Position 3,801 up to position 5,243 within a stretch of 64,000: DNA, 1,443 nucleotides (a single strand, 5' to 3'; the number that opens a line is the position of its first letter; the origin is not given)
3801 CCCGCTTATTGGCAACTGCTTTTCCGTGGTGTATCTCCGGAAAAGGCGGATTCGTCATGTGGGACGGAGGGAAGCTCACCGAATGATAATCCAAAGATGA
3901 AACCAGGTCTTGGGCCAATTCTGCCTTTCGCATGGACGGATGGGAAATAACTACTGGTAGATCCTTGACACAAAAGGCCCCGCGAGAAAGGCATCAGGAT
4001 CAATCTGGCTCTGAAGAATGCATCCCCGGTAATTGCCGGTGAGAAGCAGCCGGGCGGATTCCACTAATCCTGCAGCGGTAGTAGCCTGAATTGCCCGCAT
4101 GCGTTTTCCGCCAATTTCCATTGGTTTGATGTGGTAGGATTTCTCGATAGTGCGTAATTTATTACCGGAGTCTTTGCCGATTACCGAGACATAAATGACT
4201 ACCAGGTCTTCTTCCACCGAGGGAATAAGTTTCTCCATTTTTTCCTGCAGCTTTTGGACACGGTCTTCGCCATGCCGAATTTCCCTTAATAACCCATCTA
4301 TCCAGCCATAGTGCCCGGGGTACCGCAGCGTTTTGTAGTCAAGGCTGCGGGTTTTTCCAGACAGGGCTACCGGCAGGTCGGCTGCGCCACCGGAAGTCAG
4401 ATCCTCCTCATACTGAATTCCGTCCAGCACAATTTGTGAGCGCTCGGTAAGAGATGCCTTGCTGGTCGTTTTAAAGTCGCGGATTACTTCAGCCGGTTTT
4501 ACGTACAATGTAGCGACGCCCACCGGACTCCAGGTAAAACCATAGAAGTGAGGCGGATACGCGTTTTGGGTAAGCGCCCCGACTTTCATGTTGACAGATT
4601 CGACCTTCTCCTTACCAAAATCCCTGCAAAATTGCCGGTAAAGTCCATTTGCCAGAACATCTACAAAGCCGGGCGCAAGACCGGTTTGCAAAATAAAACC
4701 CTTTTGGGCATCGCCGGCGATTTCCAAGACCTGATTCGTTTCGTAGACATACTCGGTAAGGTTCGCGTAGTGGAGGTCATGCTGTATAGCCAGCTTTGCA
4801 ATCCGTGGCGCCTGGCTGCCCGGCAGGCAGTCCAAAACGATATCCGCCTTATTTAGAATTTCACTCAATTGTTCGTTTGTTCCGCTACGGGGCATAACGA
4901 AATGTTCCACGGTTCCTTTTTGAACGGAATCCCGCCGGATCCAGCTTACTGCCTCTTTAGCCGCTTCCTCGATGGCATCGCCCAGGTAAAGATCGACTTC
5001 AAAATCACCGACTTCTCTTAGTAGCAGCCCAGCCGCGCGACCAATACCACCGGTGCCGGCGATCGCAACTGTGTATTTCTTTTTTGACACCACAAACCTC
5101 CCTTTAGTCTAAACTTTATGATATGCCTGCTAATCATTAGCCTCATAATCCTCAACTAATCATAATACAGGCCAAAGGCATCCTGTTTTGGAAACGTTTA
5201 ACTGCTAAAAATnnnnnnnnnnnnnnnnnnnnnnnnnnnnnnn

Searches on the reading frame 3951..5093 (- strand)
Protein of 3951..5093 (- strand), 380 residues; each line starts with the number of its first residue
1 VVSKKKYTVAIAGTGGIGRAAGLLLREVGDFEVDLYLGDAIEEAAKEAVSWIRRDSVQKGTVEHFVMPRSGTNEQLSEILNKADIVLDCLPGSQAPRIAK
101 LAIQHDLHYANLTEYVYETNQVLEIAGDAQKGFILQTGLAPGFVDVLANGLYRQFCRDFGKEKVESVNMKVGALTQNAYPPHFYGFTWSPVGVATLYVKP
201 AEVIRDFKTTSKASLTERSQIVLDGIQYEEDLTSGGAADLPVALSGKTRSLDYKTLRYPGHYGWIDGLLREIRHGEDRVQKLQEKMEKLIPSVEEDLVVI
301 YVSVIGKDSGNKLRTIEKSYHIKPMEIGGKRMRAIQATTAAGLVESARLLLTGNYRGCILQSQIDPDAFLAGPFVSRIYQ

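Call 56: search_protein_families(library=pfam, proteins=[window:3951-5093:-], max_evalue=0.001)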
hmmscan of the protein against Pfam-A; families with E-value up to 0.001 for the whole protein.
window:3951-5093:- (380 aa): 2 families
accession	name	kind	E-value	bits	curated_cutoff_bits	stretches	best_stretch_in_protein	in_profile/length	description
PF16653.10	Sacchrp_dh_C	-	3.6e-11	44.1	31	1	138-370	1-252/265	Saccharopine dehydrogenase C-terminal domain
PF03435.24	Sacchrp_dh_NADP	-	5.4e-11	43.4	25.1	1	9-131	1-124/129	Saccharopine dehydrogenase NADP binding domain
